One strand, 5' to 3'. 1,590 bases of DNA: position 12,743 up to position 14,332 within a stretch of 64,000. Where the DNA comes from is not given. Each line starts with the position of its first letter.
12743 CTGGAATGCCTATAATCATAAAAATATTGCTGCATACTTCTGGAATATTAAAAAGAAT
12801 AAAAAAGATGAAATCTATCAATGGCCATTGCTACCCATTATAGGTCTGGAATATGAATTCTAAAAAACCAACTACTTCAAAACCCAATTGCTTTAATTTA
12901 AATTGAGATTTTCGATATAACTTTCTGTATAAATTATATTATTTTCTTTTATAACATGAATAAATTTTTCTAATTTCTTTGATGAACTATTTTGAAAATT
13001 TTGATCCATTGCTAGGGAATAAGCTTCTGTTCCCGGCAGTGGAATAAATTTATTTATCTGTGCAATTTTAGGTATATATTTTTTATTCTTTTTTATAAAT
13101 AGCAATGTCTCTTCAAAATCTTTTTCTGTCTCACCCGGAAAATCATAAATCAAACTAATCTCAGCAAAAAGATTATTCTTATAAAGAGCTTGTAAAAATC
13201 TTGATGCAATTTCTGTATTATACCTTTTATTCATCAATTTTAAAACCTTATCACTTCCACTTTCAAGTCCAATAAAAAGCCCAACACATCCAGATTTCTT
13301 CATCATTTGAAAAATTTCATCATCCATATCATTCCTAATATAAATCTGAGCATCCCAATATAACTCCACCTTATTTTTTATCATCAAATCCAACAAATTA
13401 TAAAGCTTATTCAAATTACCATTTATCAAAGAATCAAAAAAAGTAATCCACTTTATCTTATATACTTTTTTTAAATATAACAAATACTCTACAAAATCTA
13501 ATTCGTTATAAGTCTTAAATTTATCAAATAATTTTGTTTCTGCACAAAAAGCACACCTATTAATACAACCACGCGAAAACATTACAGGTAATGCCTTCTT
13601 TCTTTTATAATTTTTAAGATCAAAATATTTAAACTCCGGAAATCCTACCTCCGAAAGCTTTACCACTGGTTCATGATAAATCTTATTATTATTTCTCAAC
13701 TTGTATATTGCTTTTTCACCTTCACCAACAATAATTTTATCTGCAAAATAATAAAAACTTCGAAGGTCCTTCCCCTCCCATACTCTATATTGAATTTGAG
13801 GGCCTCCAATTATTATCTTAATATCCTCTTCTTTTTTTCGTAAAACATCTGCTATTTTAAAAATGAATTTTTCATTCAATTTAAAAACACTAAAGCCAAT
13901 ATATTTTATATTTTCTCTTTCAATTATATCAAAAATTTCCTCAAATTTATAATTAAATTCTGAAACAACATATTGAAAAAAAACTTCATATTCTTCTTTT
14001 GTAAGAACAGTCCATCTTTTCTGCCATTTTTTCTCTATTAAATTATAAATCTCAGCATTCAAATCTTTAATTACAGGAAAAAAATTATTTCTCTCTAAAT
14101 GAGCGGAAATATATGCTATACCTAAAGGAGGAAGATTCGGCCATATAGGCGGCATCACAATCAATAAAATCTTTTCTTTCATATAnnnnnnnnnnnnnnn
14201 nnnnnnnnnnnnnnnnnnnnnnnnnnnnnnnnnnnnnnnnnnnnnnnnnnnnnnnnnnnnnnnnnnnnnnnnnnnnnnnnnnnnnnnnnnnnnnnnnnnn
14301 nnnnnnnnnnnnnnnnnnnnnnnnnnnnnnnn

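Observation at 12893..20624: Six overlapping minus-strand genes: HD-GYP response regulator / NfeD / SPFH / U32 Fe-S protein / putative beta-barrel / B12-radical SAM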

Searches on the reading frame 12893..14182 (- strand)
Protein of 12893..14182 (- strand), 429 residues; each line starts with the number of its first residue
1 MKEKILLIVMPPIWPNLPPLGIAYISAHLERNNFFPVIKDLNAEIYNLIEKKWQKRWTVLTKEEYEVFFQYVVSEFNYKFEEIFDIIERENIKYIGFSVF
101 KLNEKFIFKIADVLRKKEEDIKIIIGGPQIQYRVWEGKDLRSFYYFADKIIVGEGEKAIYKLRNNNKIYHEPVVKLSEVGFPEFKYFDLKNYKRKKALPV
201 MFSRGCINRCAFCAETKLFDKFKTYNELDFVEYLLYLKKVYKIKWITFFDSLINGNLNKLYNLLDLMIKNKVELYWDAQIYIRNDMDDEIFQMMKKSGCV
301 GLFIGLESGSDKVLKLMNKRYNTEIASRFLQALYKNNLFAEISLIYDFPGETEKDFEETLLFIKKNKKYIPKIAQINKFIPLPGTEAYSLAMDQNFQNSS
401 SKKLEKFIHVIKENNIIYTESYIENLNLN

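Call 4: search_protein_families(library=pfam, proteins=[window:12893-14182:-], max_evalue=0.01)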
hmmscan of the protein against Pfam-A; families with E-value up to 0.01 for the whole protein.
window:12893-14182:- (429 aa): 2 families
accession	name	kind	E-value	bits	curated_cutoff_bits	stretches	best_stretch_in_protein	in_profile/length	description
PF04055.27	Radical_SAM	-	2.3e-18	67.3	29.5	1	201-363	2-166/166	Radical SAM superfamily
PF02310.24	B12-binding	-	3.8e-08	33.6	32.1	1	17-160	12-118/121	B12 binding domain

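Call 5: search_protein_families(library=ncbifam, proteins=[window:12893-14182:-], max_evalue=0.01)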
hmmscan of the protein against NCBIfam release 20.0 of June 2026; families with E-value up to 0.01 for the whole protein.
window:12893-14182:- (429 aa): 25 families
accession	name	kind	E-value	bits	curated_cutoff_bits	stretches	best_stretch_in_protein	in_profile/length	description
TIGR04479.1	bcpD_PhpK_rSAM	subfamily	5.4e-37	127.3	600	2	186-367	230-410/504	PhpK family radical SAM P-methyltransferase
TIGR04072.2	rSAM_ladder_B12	equivalog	7.7e-25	87.4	360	1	108-370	84-353/443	lipid biosynthesis B12-binding/radical SAM protein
TIGR04013.1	B12_SAM_MJ_1487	hypoth_equivalog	5.5e-24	84.7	251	1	77-408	28-373/382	TIGR04013 family B12-binding domain/radical SAM domain-containing protein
NF050148.1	rSAM_ApyD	equivalog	1.4e-20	73.3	750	1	198-394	200-396/645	RiPP biosynthesis radical SAM protein ApyD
TIGR02026.1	BchE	equivalog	1.8e-20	73.3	481.35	1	172-402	165-398/497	magnesium-protoporphyrin IX monomethyl ester anaerobic oxidative cyclase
TIGR03975.1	rSAM_ocin_1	subfamily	4.7e-18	65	281.85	2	184-364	249-428/606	RiPP maturation radical SAM C-methyltransferase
TIGR00089.1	TIGR00089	subfamily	1.2e-17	63.9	251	1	105-417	54-365/429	MiaB/RimO family radical SAM methylthiotransferase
TIGR03471.1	HpnJ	equivalog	1.4e-17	63.8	577.6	1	198-402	198-398/472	hopanoid biosynthesis associated radical SAM protein HpnJ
TIGR04014.1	B12_SAM_MJ_0865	equivalog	2.5e-16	59.5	360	1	282-397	251-364/434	methyl-coenzyme M reductase glutamine C-methyltransferase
TIGR01579.1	MiaB-like-C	equivalog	4.7e-16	59.1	357.05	1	114-416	59-363/416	tRNA (N(6)-L-threonylcarbamoyladenosine(37)-C(2))-methylthiotransferase MtaB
TIGR04385.1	B12_rSAM_cofa1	equivalog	2.1e-15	56.9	450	1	186-366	186-370/438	B12 lower ligand biosynthesis radical SAM protein BzaD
NF038361.1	rSAM_Sden_1168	equivalog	2.3e-15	56.1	575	1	192-392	276-474/560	Sden_1168 family B12-binding radical SAM P-methyltransferase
TIGR01578.1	MiaB-like-B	hypoth_equivalog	3.2e-15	55.8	314.7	1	189-413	126-357/421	tRNA (N(6)-L-threonylcarbamoyladenosine(37)-C(2))-methylthiotransferase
TIGR01574.1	miaB-methiolase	equivalog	5.3e-12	45.5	355.3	1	284-414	239-369/437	tRNA (N6-isopentenyl adenosine(37)-C2)-methylthiotransferase MiaB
TIGR01125.1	TIGR01125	equivalog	1.1e-11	44.5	356.95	1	200-413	140-359/432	30S ribosomal protein S12 methylthiotransferase RimO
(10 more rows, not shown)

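Call 8: find_encoding_contigs(protein=window:12893-14182:-, flank=10000, max_places=6)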
Protein window:12893-14182:- (429 aa): 1 contig read that carries it; 1 place shown.
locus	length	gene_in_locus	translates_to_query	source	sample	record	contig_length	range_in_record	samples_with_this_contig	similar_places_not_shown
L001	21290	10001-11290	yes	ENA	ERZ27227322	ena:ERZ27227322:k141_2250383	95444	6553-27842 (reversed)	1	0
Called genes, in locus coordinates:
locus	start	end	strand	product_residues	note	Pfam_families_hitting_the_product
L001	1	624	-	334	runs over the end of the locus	PF00044:Gp_dh_N, PF02800:Gp_dh_C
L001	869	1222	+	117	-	PF04519:Bactofilin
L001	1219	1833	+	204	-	PF00551:Formyl_trans_N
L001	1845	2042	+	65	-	-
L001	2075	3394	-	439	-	PF07690:MFS_1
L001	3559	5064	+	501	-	PF00072:Response_reg, PF13487:HD_5, PF01966:HD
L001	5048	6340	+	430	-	PF25145:NfeD1b_N, PF24961:NfeD_membrane, PF01957:NfeD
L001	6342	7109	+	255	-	PF01145:Band_7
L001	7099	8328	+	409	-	PF01136:Peptidase_U32, PF16325:Peptidase_U32_C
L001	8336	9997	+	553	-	-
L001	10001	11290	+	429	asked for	PF02310:B12-binding (weak), PF04055:Radical_SAM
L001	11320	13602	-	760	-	PF13620:CarboxypepD_reg, PF13715:CarbopepD_reg_2, PF07715:Plug (weak), PF00593:TonB_dep_Rec_b-barrel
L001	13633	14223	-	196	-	PF00440:TetR_N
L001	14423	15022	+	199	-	PF00117:GATase, PF07685:GATase_3 (weak), PF01174:SNO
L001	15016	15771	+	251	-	PF00977:His_biosynth, PF01207:Dus (faint), PF03060:NMO (faint), PF05690:ThiG (faint)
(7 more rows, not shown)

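Call 9: find_homologous_proteins(query=window:12893-14182:-)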
Query window:12893-14182:- (429 aa): 643 proteins with E <= 0.001 among 6696 candidates; the best 120 are listed.
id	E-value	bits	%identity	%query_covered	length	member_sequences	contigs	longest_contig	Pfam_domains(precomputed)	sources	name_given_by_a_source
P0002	4.9e-282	954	100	100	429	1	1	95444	PF04055.28,PF02310.25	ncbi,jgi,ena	-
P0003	8.9e-104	366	39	99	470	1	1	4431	PF04055.28,PF02310.25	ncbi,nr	ncbi:MAG: B12-binding domain-containing radical SAM protein [Candidatus Delongbacteria bacterium]|nr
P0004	1.7e-102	362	43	97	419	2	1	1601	PF04055.28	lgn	-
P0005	1.5e-94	336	39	99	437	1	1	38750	PF04055.28,PF02310.25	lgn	-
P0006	1.5e-94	336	41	99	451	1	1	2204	PF04055.28,PF02310.25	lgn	-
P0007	1.2e-92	330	42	98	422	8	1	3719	PF04055.28,PF02310.25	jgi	jgi:anaerobic magnesium-protoporphyrin IX monomethyl ester cyclase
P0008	1.8e-92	329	42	99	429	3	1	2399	PF04055.28,PF02310.25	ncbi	-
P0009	5.7e-92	327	42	99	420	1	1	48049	PF04055.28,PF02310.25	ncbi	ncbi:MAG: B12-binding domain-containing radical SAM protein [Brevinematia bacterium]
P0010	6.7e-92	327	41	99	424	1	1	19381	PF04055.28,PF02310.25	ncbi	-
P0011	1.1e-91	326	42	92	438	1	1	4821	PF04055.28,PF02310.25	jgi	-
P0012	1.6e-91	326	42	99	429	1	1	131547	PF04055.28,PF02310.25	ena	-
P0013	2.3e-91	325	41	98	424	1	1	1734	PF04055.28,PF02310.25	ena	-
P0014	4.9e-91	324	40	99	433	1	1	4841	PF04055.28,PF02310.25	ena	-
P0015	8.2e-91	324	41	98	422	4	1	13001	PF04055.28,PF02310.25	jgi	jgi:radical SAM superfamily enzyme YgiQ (UPF0313 family)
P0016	1.9e-90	322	42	98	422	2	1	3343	PF04055.28,PF02310.25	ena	-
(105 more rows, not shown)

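Call 11: find_encoding_contigs(protein=P0012, flank=10000, max_places=2)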
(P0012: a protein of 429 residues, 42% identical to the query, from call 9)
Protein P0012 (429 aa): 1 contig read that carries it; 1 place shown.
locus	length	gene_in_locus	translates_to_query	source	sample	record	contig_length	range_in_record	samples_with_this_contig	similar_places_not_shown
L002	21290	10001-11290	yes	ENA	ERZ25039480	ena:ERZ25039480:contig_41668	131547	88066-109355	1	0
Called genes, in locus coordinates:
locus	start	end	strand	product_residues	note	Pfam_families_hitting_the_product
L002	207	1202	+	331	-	PF00574:CLP_protease (faint), PF01972:SDH_protease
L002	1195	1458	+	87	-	-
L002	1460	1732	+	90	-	PF15738:YafQ_toxin, PF05016:ParE_toxin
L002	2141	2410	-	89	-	-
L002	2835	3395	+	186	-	PF01872:RibD_C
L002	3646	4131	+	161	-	-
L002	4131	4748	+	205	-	PF00211:Guanylate_cyc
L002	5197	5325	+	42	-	-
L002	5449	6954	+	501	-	PF05598:DUF772, PF01609:DDE_Tnp_1 (weak), PF13751:DDE_Tnp_1_6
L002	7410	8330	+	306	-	PF00665:rve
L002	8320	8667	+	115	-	PF22483:Mu-transpos_C_2 (weak)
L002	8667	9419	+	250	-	PF01695:IstB_IS21, PF00308:Bac_DnaA (weak), PF20720:nSTAND3 (weak)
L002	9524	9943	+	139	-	PF01894:YjbQ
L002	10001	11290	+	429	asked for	PF02310:B12-binding, PF04055:Radical_SAM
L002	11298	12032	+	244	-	PF01048:PNP_UDP_1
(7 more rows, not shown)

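Call 12: find_encoding_contigs(protein=P0009, flank=10000, max_places=2)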
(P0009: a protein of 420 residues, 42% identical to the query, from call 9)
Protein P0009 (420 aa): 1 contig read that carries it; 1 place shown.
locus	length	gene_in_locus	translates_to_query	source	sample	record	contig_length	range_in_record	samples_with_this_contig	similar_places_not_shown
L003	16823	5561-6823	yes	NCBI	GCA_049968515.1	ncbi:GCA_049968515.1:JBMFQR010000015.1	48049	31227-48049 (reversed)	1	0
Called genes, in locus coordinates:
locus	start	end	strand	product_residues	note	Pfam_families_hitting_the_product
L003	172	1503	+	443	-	-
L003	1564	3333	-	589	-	-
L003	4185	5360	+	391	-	PF00884:Sulfatase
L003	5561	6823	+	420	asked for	PF02310:B12-binding, PF04055:Radical_SAM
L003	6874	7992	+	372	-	PF13555:AAA_29 (faint), PF00005:ABC_tran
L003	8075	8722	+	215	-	-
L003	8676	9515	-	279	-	PF00398:RrnaAD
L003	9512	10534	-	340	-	PF04613:LpxD, PF07959:Fucose_pyrophosphorylase (faint), PF25084:LbH_EIF2B (weak), PF00132:Hexapep, PF25087:GMPPB_C (faint), PF00132:Hexapep, PF25084:LbH_EIF2B (weak), PF00132:Hexapep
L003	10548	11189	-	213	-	-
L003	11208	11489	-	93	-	PF04060:FeS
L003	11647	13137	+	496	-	PF08323:Glyco_transf_5, PF00534:Glycos_transf_1, PF13692:Glyco_trans_1_4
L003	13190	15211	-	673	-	PF00133:tRNA-synt_1, PF01406:tRNA-synt_1e (faint), PF09334:tRNA-synt_1g, PF08264:Anticodon_1, PF19303:Anticodon_3, PF01588:tRNA_bind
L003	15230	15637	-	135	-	PF00571:CBS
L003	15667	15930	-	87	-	-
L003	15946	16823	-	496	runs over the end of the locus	PF11028:TMEM260_N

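Call 13: find_encoding_contigs(protein=P0005, flank=10000, max_places=2)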
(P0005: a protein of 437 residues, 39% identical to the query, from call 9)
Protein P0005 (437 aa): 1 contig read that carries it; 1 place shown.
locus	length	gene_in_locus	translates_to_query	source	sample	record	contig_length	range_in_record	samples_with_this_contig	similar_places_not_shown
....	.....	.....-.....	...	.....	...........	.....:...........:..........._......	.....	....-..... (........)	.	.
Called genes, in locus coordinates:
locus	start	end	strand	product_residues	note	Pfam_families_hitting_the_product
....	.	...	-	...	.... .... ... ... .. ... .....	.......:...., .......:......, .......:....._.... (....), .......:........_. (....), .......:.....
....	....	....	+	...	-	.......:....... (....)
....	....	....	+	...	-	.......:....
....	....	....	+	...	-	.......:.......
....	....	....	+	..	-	-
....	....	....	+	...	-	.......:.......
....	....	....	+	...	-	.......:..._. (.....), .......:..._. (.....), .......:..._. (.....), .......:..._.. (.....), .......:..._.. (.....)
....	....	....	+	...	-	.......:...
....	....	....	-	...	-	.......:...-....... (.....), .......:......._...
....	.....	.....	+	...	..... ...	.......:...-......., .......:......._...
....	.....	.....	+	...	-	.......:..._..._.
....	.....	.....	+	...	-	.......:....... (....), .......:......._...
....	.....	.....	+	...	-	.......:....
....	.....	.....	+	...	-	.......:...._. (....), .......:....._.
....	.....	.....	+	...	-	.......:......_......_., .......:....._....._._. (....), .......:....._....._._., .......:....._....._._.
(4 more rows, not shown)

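Call 16: list_cluster_members(proteins=[window:12893-14182:-, P0001, window:17074-17841:-, window:19119-20624:-, window:10581-12863:+, window:23559-24563:+])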
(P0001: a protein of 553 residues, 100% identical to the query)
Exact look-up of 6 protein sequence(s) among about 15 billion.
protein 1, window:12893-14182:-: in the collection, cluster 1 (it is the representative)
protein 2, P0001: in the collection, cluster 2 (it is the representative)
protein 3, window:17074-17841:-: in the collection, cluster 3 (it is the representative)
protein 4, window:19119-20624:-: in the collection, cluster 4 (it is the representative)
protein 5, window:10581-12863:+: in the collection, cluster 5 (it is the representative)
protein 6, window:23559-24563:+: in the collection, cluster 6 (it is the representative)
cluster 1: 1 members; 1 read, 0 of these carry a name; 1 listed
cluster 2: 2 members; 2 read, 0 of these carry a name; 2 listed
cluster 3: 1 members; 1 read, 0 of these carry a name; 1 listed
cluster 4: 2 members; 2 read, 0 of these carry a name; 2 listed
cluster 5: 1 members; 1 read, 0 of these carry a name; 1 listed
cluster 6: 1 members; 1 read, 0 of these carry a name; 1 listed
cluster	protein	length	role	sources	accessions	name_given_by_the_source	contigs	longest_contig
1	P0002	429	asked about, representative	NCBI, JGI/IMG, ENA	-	-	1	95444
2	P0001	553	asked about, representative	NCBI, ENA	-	-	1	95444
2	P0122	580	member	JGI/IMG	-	-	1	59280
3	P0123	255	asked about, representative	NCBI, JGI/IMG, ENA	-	-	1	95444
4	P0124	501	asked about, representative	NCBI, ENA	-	-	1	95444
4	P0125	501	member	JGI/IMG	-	-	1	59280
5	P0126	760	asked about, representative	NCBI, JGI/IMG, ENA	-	-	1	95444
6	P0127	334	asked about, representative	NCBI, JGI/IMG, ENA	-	-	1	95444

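Call 33: search_solved_structures(query=window:12893-14182:-, max_evalue=0.001)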
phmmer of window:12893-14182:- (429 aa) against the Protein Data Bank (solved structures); distinct sequences matched with E-value up to 0.001: 4.
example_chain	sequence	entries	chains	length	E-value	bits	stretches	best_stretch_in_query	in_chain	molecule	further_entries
4jc0_A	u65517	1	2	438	2.7e-09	40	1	195-365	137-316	Ribosomal protein S12 methylthiotransferase RimO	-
2qgq_A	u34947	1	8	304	3e-09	39.9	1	200-365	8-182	Protein TM_1862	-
6fd2_B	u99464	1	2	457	1e-06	31.6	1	275-402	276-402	Putative apramycin biosynthetic oxidoreductase 4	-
9ccb_A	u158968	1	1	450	4.1e-05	26.3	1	289-386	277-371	Radical SAM core domain-containing protein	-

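Call 45: find_related_loci(query=A2, collection=metagenome_contigs, flank=8000)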
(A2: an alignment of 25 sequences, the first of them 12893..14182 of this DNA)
Query A2 (429 aa) in metagenome_contigs; peptide patterns used: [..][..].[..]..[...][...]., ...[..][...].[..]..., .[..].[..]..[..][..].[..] (x = any residue, [..] = any of these).
600 stretches matched a pattern (row limit reached: there are more); 447 encode a relative of the query (tblastn E <= 1e-3); the best 80 are kept; 80 distinct loci.
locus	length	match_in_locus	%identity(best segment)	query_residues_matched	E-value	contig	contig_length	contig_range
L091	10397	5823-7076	43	6-426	3e-99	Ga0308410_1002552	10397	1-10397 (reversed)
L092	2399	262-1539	42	3-426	1e-97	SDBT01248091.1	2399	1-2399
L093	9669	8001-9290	38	2-426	1e-91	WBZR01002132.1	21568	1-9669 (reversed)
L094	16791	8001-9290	38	2-426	2e-91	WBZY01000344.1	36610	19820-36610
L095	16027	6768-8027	41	1-426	1e-90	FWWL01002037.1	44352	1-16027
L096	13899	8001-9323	37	4-426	2e-88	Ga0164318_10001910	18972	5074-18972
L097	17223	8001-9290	37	1-426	5e-88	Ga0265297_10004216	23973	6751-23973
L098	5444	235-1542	39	3-426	5e-87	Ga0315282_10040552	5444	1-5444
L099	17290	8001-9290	38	2-426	1e-86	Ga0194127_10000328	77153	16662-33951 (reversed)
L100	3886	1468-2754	37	3-426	2e-86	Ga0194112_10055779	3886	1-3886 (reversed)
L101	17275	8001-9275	39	2-426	2e-85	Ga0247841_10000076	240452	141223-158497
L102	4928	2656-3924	40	4-426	8e-86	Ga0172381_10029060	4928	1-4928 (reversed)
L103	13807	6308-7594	38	3-426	1e-85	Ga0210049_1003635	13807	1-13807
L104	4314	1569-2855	36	2-426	3e-84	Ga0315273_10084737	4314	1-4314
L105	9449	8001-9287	36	2-426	4e-84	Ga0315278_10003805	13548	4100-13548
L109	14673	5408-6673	37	2-426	7e-82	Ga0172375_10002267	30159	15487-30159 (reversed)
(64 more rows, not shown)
